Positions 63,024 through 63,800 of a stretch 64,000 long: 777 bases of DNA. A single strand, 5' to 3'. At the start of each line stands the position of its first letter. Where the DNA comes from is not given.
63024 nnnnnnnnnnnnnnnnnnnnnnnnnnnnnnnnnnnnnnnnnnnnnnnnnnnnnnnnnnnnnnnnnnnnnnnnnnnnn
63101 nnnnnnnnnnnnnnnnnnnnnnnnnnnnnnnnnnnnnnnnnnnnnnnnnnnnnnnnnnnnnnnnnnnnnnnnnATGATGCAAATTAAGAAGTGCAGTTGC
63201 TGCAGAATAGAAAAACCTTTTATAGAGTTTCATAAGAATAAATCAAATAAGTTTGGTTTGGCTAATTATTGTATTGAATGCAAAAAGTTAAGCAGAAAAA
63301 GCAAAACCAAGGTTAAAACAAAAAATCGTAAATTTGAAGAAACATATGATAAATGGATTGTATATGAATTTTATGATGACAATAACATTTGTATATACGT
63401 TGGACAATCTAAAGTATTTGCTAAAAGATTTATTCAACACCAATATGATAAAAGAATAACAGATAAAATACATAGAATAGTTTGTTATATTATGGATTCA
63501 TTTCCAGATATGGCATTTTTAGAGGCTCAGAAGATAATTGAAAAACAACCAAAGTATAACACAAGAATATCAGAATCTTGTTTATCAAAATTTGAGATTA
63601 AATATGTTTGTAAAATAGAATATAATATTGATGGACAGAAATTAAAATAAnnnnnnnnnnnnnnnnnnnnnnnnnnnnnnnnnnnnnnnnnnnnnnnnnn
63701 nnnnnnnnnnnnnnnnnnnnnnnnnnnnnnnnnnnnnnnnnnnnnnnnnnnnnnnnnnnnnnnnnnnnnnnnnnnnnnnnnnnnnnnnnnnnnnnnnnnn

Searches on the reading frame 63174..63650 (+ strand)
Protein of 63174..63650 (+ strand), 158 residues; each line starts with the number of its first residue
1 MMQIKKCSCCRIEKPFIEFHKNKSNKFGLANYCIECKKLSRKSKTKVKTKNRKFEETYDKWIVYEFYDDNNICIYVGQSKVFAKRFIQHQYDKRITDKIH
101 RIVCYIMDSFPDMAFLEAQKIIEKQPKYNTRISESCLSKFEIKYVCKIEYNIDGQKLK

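Call 8: search_protein_families(library=pfam, proteins=[window:63174-63650:+], max_evalue=1)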
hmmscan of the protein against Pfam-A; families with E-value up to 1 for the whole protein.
window:63174-63650:+ (158 aa): 3 families
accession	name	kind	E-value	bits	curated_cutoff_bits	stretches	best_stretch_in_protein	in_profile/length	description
PF01541.30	GIY-YIG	-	2e-05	25.2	22.6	1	60-101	1-42/78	GIY-YIG catalytic domain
PF18674.7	TarS_C1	-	0.0028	18.3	26.3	1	10-106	43-136/147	TarS beta-glycosyltransferase C-terminal domain 1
PF15889.10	DUF4738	-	0.023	15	23.9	1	51-100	46-99/146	Domain of unknown function (DUF4738)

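Call 9: search_protein_families(library=phrogs, proteins=[window:63174-63650:+], max_evalue=0.01)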
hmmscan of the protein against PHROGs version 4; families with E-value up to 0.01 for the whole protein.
window:63174-63650:+ (158 aa): 8 families
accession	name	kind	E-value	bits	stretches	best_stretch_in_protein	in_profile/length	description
phrog_1035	-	DNA, RNA and nucleotide metabolism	4e-12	47.6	1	1-87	60-137/271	endonuclease VII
phrog_2340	-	DNA, RNA and nucleotide metabolism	5e-07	31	1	2-54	6-65/171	endonuclease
phrog_2255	-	DNA, RNA and nucleotide metabolism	1.5e-06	28.8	1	2-58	51-107/211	HNH endonuclease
phrog_2633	-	DNA, RNA and nucleotide metabolism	1.6e-06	29.3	1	3-59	12-68/142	endonuclease VII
phrog_16880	-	DNA, RNA and nucleotide metabolism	1.9e-06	28.9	1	59-132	5-78/162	endonuclease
phrog_5558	-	moron, auxiliary metabolic gene and host takeover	3.5e-06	28.3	1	1-51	62-112/130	Lar-like restriction alleviation protein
phrog_3312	-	DNA, RNA and nucleotide metabolism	0.00054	21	1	61-130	6-75/175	endonuclease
phrog_12813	-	unknown function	0.00072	20.4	1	4-46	153-195/199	-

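Call 20: find_homologous_proteins(query=window:63174-63650:+)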
Query window:63174-63650:+ (158 aa): 10 proteins with E <= 0.001 among 12 candidates.
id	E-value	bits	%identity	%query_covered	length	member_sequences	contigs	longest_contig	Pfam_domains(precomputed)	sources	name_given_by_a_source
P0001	7.9e-91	320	92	99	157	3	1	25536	-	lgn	-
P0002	2.0e-83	296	85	99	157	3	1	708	-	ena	-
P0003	2.9e-75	270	82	93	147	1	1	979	PF01541.31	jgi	-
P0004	1.8e-67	244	73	97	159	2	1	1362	-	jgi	-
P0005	2.7e-64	234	68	97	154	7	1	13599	PF01541.31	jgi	-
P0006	7.0e-62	226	71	97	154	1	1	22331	PF01541.31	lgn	-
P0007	6.9e-60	220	66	97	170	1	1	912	PF01541.31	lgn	-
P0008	6.3e-49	184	58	97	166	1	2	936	PF01541.31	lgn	-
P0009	2.1e-43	166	52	99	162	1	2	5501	PF01541.31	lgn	-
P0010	1.5e-41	160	52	97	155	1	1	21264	PF01541.31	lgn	-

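Call 21: search_protein_families(library=ncbifam, proteins=[window:63174-63650:+], max_evalue=1)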
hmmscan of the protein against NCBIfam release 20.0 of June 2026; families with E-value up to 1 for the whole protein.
window:63174-63650:+ (158 aa): 6 families
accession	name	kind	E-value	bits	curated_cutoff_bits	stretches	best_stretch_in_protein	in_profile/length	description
TIGR00194.1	uvrC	equivalog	5e-05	22.2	285.45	1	58-132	9-89/574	excinuclease ABC subunit UvrC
NF005906.0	PRK07883.1-4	equivalog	0.0031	15.9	495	1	43-132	197-295/563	DEDD exonuclease domain-containing protein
TIGR01453.1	grpIintron_endo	subfamily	0.0052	16.8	56.05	1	63-98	4-39/215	group I intron endonuclease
NF007833.0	PRK10545.1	equivalog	0.011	14.9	367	1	62-133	36-111/289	excinuclease Cho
NF005907.0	PRK07883.1-5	equivalog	0.074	11.4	454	1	38-131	208-308/584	DEDD exonuclease domain-containing protein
NF011262.0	PRK14668.1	equivalog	0.077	11.3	544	1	62-134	18-94/577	excinuclease ABC subunit C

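Call 31: predict_structure(alignment_id=A2)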
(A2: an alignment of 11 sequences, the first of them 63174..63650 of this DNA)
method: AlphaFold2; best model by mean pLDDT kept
length: 158 residues; sequences in the alignment: 11
mean_pLDDT: 75.5   pTM: 0.53
mean pLDDT of the five models: 75.5, 73.4, 71.8, 71.8, 71.4
residues with pLDDT >= 90: 31; 70-90: 73; 50-70: 36; < 50: 18
segments of 3 or more residues with pLDDT < 50: 45-50, 128-138
pLDDT, mean of each block of 10 residues (from residue 1): 86 91 76 85 49 83 88 83 78 75 89 62 52 45 83 87
secondary structure, 60 per line:
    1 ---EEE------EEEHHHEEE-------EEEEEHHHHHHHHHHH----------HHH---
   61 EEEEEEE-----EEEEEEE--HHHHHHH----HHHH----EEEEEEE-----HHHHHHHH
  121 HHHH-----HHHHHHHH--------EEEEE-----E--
elements in order: E4-6 E13-15 E19-21 E29-33 H34-44 E61-67 E73-79 H82-88 H93-96 E101-107 H113-124 H130-137 E146-150

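Call 35: fold_search(model_id=the predicted structure, library=pdb)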
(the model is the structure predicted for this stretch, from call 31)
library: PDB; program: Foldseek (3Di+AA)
matches with E <= 10: 270; with E <= 0.001: 0
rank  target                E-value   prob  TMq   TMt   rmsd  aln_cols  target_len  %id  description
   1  1yd6_C                2.4e-02  0.99  0.33  0.51   6.7        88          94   23  Crystal structure of the GIY-YIG N-terminal endonuclease domain of UvrC from Bacillus caldotenax (released 2005-03-01)
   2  1yd3                  3.3e-02  0.97  0.33  0.52   6.7        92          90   25  Crystal structure of the GIY-YIG N-terminal endonuclease domain of UvrC from Thermotoga maritima: Point mutant Y43F boun (released 2005-03-01)
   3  1yd5                  3.7e-02  0.97  0.33  0.53   6.7        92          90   23  Crystal structure of the GIY-YIG N-terminal endonuclease domain of UvrC from Thermotoga maritima: Point mutant N88A boun (released 2005-03-01)
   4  1ycz                  4.2e-02  0.96  0.33  0.52   6.5        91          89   24  Crystal structure of the GIY-YIG N-terminal endonuclease domain of UvrC from Thermotoga maritima (released 2005-03-01)
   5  1yd2                  4.8e-02  0.96  0.33  0.53   6.6        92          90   23  Crystal structure of the GIY-YIG N-terminal endonuclease domain of UvrC from Thermotoga maritima: Point mutant Y19F boun (released 2005-03-01)
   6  1yd6_B                7.4e-02  0.97  0.33  0.54   6.6        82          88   23  Crystal structure of the GIY-YIG N-terminal endonuclease domain of UvrC from Bacillus caldotenax (released 2005-03-01)
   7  1yd6_D                7.4e-02  0.95  0.34  0.51   6.9        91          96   23  Crystal structure of the GIY-YIG N-terminal endonuclease domain of UvrC from Bacillus caldotenax (released 2005-03-01)
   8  1yd4                  7.4e-02  0.94  0.33  0.53   6.4        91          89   22  Crystal structure of the GIY-YIG N-terminal endonuclease domain of UvrC from Thermotoga maritima: Point mutant Y29F boun (released 2005-03-01)
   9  1yd6_A                9.5e-02  0.94  0.33  0.50   6.8        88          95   23  Crystal structure of the GIY-YIG N-terminal endonuclease domain of UvrC from Bacillus caldotenax (released 2005-03-01)
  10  7vcf_Q                5.8e-01  0.07  0.17  0.17  20.7       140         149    7  Cryo-EM structure of Chlamydomonas TOC-TIC supercomplex (released 2022-11-30)
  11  3fma_C                6.6e-01  0.10  0.18  0.29  11.6        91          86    9  Crystal structure of the GYF domain of Smy2 in complex with a proline-rich peptide from BBP/ScSF1 (released 2009-12-22)
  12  3fma_B                1.1e+00  0.08  0.18  0.29  11.7        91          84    9  Crystal structure of the GYF domain of Smy2 in complex with a proline-rich peptide from BBP/ScSF1 (released 2009-12-22)
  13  3fma_D                1.1e+00  0.08  0.18  0.29  11.6        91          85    9  Crystal structure of the GYF domain of Smy2 in complex with a proline-rich peptide from BBP/ScSF1 (released 2009-12-22)
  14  2qlc_B                1.2e+00  0.14  0.23  0.28  14.6        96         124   12  The crystal structure of DNA repair protein RadC from Chlorobium tepidum TLS (released 2007-09-04)
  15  4mli_A                1.2e+00  0.06  0.16  0.25   6.6       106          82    9  Crystal structure of the SpyTag/SpyCatcher complex (released 2013-11-13)
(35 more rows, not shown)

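Call 57: find_encoding_contigs(protein=P0001, flank=4000, max_places=3)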
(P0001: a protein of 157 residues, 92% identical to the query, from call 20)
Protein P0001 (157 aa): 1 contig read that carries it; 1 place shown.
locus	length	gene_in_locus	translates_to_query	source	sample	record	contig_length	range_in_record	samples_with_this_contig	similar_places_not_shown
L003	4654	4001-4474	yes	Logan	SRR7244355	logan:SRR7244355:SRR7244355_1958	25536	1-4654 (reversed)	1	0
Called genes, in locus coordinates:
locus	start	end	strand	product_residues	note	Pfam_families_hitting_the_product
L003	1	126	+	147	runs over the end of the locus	-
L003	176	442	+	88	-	PF10902:WYL_2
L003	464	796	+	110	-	-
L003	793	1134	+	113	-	-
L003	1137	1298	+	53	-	-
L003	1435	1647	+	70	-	-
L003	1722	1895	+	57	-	-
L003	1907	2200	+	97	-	-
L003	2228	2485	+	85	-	-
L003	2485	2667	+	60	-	-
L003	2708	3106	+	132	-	PF10765:Phage_P22_NinX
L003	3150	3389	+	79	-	-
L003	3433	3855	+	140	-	-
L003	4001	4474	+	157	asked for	-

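Call 61: search_dna_similar(query=window:63174-63650:+, collection=phages, mode=protein, max_evalue=0.001, max_rows=30)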
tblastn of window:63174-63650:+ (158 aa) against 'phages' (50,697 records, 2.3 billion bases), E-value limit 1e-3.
No match.

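Call 66: find_homologous_proteins(query=A2, max_evalue=0.001)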
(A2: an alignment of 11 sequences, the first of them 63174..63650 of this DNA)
Query A2 (11 sequences) (158 aa, profile of the alignment): 47 proteins with E <= 0.001 among 595 candidates.
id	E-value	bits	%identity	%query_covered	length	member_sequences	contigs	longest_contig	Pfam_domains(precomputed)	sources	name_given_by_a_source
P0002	9.6e-82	291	85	99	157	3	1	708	-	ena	-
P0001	1.5e-81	290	92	99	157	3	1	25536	-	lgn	-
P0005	6.6e-79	282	68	97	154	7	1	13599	PF01541.31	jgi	-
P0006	1.4e-78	281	71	97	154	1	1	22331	PF01541.31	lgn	-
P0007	5.2e-78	279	66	97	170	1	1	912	PF01541.31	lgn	-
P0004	8.1e-74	265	73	97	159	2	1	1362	-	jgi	-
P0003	1.6e-73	264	82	93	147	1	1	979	PF01541.31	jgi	-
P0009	3.7e-71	256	52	99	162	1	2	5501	PF01541.31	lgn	-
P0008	9.0e-70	252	58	97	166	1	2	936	PF01541.31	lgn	-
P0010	1.4e-69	251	52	97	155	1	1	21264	PF01541.31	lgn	-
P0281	3.6e-69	250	52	97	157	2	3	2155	PF01541.31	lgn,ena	-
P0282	2.5e-68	247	52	99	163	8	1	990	PF01541.31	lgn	-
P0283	3.2e-61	224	52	98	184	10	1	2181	PF01541.31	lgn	-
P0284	4.5e-60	220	51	97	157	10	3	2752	PF01541.31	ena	-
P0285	5.4e-59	217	47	97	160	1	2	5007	PF01541.31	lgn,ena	-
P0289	2.5e-44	169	55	68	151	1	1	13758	PF01541.31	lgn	-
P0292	6.2e-39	152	54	66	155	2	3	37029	PF01541.31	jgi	jgi:hypothetical protein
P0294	1.0e-9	57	54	22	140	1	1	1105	PF27269.1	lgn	-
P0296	4.8e-7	48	31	61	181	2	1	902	PF01541.31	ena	-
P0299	2.6e-6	46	31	65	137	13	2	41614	PF02945.22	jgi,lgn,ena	jgi:DNA-directed RNA polymerase subunit RPC12/RpoP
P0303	8.0e-6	44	31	80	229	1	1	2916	PF01541.31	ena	-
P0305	1.4e-5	43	50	25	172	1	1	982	PF01844.30,PF14279.13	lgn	-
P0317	7.6e-4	38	41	36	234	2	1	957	PF01541.31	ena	-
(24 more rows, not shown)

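Call 68: search_protein_families(library=pfam, proteins=[P0289, P0292, P0294, P0296, P0317, P0303, P0299, P0305], max_evalue=0.1)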
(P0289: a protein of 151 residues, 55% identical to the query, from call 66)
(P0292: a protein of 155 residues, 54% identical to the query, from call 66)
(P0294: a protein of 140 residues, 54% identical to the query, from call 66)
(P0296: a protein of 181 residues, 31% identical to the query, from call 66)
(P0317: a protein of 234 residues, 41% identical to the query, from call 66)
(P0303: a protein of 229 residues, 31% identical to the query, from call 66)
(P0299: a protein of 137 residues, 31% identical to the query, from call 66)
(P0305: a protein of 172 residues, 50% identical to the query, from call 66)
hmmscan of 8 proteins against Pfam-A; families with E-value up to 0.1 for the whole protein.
P0289 (151 aa): 7 families
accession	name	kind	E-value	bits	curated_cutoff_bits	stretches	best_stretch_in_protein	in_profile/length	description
PF01541.30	GIY-YIG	-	1.2e-07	32.4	22.6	1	55-122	3-78/78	GIY-YIG catalytic domain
PF08281.18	Sigma70_r4_2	-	0.0047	17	25.7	1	14-39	23-48/54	Sigma-70, region 4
PF13058.12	DUF3920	-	0.0077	16.9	27.3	1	87-142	68-123/126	Protein of unknown function (DUF3920)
PF13384.12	HTH_23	-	0.02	15.1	24.6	1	7-39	7-39/50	Homeodomain-like domain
PF20815.3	GIY_YIG_2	-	0.022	15.2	22.4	1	55-84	21-53/153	GIY-YIG catalytic domain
PF15540.11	Ntox47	-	0.031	14.9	25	1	5-64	4-70/120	Bacterial toxin 47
PF15224.11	SCRG1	-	0.032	14.8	27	0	10-41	24-55/76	Scrapie-responsive protein 1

P0292 (155 aa): 2 families
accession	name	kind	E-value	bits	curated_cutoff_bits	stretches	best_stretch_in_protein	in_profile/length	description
PF01541.30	GIY-YIG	-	5.2e-08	33.5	22.6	1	58-126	2-78/78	GIY-YIG catalytic domain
PF00196.25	GerE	-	0.0052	16.8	23.5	0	20-45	16-41/57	Bacterial regulatory proteins, luxR family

P0294 (140 aa): 1 family
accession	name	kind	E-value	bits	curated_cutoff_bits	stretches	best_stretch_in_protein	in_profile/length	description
PF20120.5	DUF6510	-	0.002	18.4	26.4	0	52-86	25-58/86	Family of unknown function (DUF6510)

P0296 (181 aa): 4 families
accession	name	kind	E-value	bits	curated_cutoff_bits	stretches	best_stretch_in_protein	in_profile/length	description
PF01541.30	GIY-YIG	-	5.2e-09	36.7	22.6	1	88-172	2-74/78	GIY-YIG catalytic domain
PF19835.5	SegE_GIY-YIG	-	0.0023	18.6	25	1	75-150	5-87/123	Putative endonuclease segE, GIY-YIG domain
PF20120.5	DUF6510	-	0.022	15.1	26.4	1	2-39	27-63/86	Family of unknown function (DUF6510)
PF17003.11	Actin_micro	-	0.028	14.1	27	1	11-103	195-282/354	Putative actin-like family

P0317 (234 aa): 1 family
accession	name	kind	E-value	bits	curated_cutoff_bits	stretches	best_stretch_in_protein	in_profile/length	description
PF01541.30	GIY-YIG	-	2.1e-10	41.2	22.6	1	141-225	2-74/78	GIY-YIG catalytic domain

P0303 (229 aa): 3 families
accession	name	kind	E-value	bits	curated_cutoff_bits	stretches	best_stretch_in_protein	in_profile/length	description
PF01541.30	GIY-YIG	-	4.2e-12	46.6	22.6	1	56-130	2-78/78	GIY-YIG catalytic domain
PF14657.12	Arm-DNA-bind_4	-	0.0015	18.5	22.3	1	186-217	2-33/47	Arm DNA-binding domain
PF19239.5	GIY_YIG_domain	-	0.0029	17.8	21.4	1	62-111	60-109/163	GIY-YIG domain-containing protein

P0299 (137 aa): 3 families
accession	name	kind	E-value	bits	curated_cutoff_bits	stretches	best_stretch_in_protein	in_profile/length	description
PF02945.21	Endonuclease_7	-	1.7e-20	73.2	23.6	1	61-133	8-81/82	Recombination endonuclease VII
PF08086.17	Toxin_17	-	0.04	14.6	25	1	18-36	7-25/41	Ergtoxin family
PF23550.1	zf_Tbcl_Rhp7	-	0.078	13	27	1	99-115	21-37/39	DNA repair protein rhp7 treble clef domain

P0305 (172 aa): 3 families
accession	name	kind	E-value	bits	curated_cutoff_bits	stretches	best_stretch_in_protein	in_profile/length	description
PF14279.12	HNH_5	-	4.8e-10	39.6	27.5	1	120-164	1-47/56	HNH endonuclease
PF01844.29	HNH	-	7.3e-08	32.9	21.4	1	120-162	1-46/47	HNH endonuclease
PF03660.19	PHF5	-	0.08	13.6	26.7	0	105-158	15-63/104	PHF5-like protein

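Call 77: find_encoding_contigs(protein=P0292, flank=3000, max_places=2)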
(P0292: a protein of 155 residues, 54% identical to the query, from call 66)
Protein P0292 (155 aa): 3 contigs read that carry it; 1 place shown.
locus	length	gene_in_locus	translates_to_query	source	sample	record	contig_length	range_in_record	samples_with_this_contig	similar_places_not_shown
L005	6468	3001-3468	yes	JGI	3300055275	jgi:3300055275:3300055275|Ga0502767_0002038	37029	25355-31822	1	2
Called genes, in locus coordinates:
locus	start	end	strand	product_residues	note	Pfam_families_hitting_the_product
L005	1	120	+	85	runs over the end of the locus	-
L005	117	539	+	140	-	-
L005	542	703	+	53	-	-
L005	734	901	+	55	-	-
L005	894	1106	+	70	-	-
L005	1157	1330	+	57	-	PF24024:DUF7336 (weak)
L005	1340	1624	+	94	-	-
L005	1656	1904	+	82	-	-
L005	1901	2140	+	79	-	-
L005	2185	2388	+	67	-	-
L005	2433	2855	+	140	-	-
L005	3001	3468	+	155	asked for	PF01541:GIY-YIG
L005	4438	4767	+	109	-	-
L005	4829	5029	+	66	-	-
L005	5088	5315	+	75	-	-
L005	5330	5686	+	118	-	-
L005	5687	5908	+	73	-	-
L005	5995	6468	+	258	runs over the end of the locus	PF17338:GP88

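Call 78: find_encoding_contigs(protein=P0006, flank=3000, max_places=2)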
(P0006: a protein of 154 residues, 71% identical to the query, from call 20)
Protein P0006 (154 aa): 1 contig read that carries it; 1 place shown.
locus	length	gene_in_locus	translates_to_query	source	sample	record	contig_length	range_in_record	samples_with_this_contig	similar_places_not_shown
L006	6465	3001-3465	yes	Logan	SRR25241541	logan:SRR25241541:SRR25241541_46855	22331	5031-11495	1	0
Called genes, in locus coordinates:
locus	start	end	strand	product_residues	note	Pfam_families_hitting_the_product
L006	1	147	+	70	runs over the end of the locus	-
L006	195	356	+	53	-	-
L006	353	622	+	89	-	-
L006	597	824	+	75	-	-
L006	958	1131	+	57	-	PF24024:DUF7336 (weak)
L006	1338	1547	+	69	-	-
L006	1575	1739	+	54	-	-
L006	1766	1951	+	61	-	-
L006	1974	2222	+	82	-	-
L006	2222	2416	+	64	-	-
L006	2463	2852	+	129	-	-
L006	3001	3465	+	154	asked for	PF01541:GIY-YIG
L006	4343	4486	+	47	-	-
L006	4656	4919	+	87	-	-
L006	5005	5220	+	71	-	-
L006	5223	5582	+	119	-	-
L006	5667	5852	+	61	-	-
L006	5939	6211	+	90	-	-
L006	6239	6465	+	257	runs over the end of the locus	-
